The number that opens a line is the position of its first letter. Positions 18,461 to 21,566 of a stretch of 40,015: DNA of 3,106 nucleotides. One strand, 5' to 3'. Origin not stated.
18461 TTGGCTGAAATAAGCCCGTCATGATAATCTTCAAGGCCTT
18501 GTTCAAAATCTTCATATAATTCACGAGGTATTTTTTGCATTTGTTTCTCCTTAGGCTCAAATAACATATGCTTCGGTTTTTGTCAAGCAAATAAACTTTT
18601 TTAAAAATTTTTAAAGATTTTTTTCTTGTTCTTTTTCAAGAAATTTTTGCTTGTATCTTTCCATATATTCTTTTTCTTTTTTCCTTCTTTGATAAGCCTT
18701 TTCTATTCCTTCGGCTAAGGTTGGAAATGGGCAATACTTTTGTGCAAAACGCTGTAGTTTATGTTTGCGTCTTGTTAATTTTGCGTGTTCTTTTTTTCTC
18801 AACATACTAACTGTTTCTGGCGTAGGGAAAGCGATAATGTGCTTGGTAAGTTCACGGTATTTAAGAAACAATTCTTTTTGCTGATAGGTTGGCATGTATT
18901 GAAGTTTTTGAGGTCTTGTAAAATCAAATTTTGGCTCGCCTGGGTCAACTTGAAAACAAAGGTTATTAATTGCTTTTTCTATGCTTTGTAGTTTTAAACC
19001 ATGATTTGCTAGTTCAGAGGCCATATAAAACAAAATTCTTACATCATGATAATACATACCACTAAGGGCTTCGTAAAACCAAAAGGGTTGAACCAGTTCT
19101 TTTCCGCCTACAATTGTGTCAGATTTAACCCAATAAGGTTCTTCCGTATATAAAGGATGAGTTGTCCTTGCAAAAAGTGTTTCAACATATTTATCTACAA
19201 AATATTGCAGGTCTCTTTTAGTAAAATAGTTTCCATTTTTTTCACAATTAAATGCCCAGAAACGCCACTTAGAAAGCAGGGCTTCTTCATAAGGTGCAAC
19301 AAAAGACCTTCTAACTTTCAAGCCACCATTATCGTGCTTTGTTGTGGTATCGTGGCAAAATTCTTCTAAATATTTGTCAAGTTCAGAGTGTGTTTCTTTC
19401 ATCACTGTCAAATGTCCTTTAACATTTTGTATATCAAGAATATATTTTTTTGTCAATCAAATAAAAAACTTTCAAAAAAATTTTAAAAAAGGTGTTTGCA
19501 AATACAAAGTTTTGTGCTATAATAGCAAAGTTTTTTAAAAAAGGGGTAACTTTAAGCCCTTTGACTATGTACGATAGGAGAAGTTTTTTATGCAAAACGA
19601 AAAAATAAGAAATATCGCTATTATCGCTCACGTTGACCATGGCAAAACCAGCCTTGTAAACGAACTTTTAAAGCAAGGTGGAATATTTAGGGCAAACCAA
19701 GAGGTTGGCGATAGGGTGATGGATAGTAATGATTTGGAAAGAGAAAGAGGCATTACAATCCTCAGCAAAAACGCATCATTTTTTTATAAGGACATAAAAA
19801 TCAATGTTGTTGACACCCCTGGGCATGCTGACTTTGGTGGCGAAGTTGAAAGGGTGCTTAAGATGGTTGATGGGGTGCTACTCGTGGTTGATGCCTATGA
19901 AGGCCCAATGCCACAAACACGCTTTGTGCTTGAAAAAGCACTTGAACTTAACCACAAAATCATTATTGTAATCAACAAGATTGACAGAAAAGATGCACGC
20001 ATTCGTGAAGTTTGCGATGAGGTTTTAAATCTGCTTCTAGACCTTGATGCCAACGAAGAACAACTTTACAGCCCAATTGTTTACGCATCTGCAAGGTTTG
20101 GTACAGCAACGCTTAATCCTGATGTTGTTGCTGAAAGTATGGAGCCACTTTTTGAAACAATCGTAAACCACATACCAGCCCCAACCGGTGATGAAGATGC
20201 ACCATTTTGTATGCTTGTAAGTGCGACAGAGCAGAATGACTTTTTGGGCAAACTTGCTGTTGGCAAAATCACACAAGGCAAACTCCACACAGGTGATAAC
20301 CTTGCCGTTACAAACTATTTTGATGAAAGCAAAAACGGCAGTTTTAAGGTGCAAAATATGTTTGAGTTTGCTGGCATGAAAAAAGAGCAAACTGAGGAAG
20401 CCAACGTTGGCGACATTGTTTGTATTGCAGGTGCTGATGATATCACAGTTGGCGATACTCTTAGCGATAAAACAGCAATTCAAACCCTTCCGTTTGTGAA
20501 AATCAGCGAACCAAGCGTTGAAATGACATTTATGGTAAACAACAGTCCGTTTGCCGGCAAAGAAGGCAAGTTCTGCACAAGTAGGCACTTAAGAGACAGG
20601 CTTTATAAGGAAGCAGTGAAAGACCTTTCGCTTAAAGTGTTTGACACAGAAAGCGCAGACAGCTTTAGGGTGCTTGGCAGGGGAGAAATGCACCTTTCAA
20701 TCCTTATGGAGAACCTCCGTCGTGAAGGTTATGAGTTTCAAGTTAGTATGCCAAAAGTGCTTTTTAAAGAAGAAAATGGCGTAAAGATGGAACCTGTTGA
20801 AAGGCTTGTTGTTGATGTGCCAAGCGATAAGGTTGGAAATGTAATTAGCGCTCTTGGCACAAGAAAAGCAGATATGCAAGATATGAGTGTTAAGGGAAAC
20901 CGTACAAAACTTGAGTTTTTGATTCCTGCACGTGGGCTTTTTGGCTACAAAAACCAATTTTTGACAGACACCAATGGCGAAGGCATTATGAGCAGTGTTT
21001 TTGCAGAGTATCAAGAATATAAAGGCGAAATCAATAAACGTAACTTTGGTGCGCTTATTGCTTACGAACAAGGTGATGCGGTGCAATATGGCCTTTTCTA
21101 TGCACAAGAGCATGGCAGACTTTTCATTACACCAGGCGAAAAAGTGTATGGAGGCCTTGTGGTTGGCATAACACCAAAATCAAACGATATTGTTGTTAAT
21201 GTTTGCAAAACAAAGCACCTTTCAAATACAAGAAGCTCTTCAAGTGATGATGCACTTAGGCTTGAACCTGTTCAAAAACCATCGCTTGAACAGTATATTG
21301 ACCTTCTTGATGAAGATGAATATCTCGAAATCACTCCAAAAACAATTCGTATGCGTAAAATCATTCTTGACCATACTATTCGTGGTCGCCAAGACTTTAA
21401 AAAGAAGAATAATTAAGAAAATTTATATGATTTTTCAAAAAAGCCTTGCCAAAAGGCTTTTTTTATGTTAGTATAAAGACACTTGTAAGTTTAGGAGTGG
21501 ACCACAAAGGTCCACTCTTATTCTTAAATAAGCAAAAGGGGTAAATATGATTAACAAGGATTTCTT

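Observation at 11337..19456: About 8 kb of orphan, duplicated, self-contained gene cassettes between prfA-GNAT and typA, around a stand-alone tRNA-Glu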

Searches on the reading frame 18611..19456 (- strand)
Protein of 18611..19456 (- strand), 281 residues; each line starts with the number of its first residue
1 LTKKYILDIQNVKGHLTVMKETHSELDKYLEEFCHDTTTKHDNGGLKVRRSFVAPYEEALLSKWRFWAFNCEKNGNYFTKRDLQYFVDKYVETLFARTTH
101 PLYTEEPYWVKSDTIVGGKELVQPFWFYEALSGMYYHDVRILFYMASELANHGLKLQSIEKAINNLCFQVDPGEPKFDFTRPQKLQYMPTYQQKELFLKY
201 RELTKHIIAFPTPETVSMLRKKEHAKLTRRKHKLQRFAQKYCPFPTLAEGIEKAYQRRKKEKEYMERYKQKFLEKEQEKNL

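Call 5: search_protein_families(library=pfam, proteins=[window:18611-19456:-], max_evalue=0.1)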
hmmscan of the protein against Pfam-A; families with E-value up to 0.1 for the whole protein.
window:18611-19456:- (281 aa): 1 family
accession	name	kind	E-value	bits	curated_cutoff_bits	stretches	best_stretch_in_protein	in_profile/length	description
PF10278.14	Med19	-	0.048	14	25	1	210-278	95-166/178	Mediator of RNA pol II transcription subunit 19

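Call 6: search_protein_families(library=phrogs, proteins=[window:18611-19456:-], max_evalue=0.05)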
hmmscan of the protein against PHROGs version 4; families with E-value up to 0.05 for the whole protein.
window:18611-19456:- (281 aa): 1 family
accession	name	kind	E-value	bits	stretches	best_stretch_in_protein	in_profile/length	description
phrog_23251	-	DNA, RNA and nucleotide metabolism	0.025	15.5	1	148-275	16-140/142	HNH endonuclease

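Call 7: search_protein_families(library=padloc, proteins=[window:18611-19456:-], max_evalue=0.05)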
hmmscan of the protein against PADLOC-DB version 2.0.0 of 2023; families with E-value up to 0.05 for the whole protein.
window:18611-19456:- (281 aa): 0 families

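Call 8: search_protein_families(library=ncbifam, proteins=[window:18611-19456:-], max_evalue=0.05)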
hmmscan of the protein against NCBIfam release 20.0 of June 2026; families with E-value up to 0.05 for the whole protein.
window:18611-19456:- (281 aa): 0 families

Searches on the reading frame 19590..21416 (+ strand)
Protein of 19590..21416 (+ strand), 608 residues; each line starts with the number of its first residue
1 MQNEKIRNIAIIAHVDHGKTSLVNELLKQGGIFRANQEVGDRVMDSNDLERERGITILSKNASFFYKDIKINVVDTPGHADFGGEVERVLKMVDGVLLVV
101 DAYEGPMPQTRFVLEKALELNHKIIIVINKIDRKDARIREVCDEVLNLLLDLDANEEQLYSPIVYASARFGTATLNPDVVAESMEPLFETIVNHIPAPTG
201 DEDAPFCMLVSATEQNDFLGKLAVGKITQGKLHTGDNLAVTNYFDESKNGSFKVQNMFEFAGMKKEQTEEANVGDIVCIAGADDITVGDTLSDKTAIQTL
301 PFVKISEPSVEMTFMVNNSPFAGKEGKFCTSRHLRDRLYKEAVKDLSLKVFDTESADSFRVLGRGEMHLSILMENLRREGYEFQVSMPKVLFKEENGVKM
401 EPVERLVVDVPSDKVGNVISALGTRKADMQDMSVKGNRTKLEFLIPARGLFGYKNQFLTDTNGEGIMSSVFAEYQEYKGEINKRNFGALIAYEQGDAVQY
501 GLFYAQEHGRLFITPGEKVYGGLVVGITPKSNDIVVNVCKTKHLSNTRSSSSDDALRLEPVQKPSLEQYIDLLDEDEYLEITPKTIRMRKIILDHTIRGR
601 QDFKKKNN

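Call 17: find_related_loci(query=window:19590-21416:+, collection=genome_contigs, flank=10000)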
Query window:19590-21416:+ (608 aa) in genome_contigs; peptide patterns used: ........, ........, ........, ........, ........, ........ (x = any residue, [..] = any of these).
599 stretches matched a pattern (row limit reached: there are more); 529 encode a relative of the query (tblastn E <= 1e-3); the best 80 are kept; 80 distinct loci.
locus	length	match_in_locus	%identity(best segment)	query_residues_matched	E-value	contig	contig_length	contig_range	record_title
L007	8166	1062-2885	85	1-608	0e+0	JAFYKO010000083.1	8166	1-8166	MAG: Clostridia bacterium isolate RGIG7175 Water_buffalos_Cecum-1__c490626, whole genome shotgun sequence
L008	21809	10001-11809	82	1-603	0e+0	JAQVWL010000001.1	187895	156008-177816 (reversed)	MAG: Clostridia bacterium isolate STF2_101 NODE_48_length_187895_cov_6.529478_Sandtown_F2, whole genome shotgun sequence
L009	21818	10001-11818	79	1-606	0e+0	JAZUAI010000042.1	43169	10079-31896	MAG: Clostridia bacterium isolate T1900045320_YK20190009.MAGScoT_cleanbin_000022 SGB_6350_k141_328817, whole genome shot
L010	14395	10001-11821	79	1-607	0e+0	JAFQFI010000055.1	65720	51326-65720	MAG: Clostridia bacterium isolate RGIG1768 Goat_Cecum-4__c605396, whole genome shotgun sequence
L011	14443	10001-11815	78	1-605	0e+0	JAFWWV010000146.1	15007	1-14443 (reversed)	MAG: Clostridia bacterium isolate RGIG6143 Sheep_Rectum-1__c745905, whole genome shotgun sequence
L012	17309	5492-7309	77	1-606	0e+0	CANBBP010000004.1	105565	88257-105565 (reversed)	MAG TPA_asm: uncultured Clostridia bacterium isolate SRR15322613_bin.3_metawrap_v1.3_MAG genome assembly, contig: NODE.3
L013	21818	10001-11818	78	1-606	0e+0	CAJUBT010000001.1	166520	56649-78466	MAG TPA_asm: uncultured Christensenella sp. isolate MGBC128010 genome assembly, contig: MGBC128010.1, whole genome shotg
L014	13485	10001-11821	74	1-607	0e+0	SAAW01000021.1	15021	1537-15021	MAG: Clostridia bacterium isolate INTA.CYC.065 contig-100_3302, whole genome shotgun sequence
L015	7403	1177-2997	70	1-607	0e+0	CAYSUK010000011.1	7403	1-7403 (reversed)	MAG TPA_asm: uncultured Christensenella sp. isolate SRP225648_co1_565 genome assembly, contig: NODE_25596_length_7403_co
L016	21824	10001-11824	70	1-608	0e+0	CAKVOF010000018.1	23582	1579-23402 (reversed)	MAG: uncultured Clostridia bacterium isolate REFINED_METABAT215_TOP10_CONTIGS_1500_ASSEMBLY_K77_MERGED__Hadza_MoBio_hadz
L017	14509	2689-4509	69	3-608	0e+0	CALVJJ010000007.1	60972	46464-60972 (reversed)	MAG: uncultured Clostridia bacterium isolate BRZ_PB__bin26 genome assembly, contig: BRZ_PB__NODE_582_length_60972_cov_5.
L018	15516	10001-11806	69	6-607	0e+0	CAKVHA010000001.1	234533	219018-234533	MAG: uncultured Clostridia bacterium isolate REFINED_METABAT215_TOP10_CONTIGS_1500_ASSEMBLY_K77_MERGED__Hadza_MoBio_hadz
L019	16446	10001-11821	69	1-607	0e+0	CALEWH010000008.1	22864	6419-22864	MAG TPA_asm: uncultured Clostridia bacterium isolate ERR906885_bin.24_CONCOCT_v1.1_MAG genome assembly, contig: ERZ10243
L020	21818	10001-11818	67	1-606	0e+0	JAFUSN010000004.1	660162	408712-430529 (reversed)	MAG: Clostridia bacterium isolate RGIG4786 Roe_deer_Reticulum-3__c2114, whole genome shotgun sequence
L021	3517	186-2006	69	1-607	0e+0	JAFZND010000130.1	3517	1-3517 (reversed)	MAG: Clostridia bacterium isolate RGIG7918 Water_buffalos_Reticulum.Co__c3773199, whole genome shotgun sequence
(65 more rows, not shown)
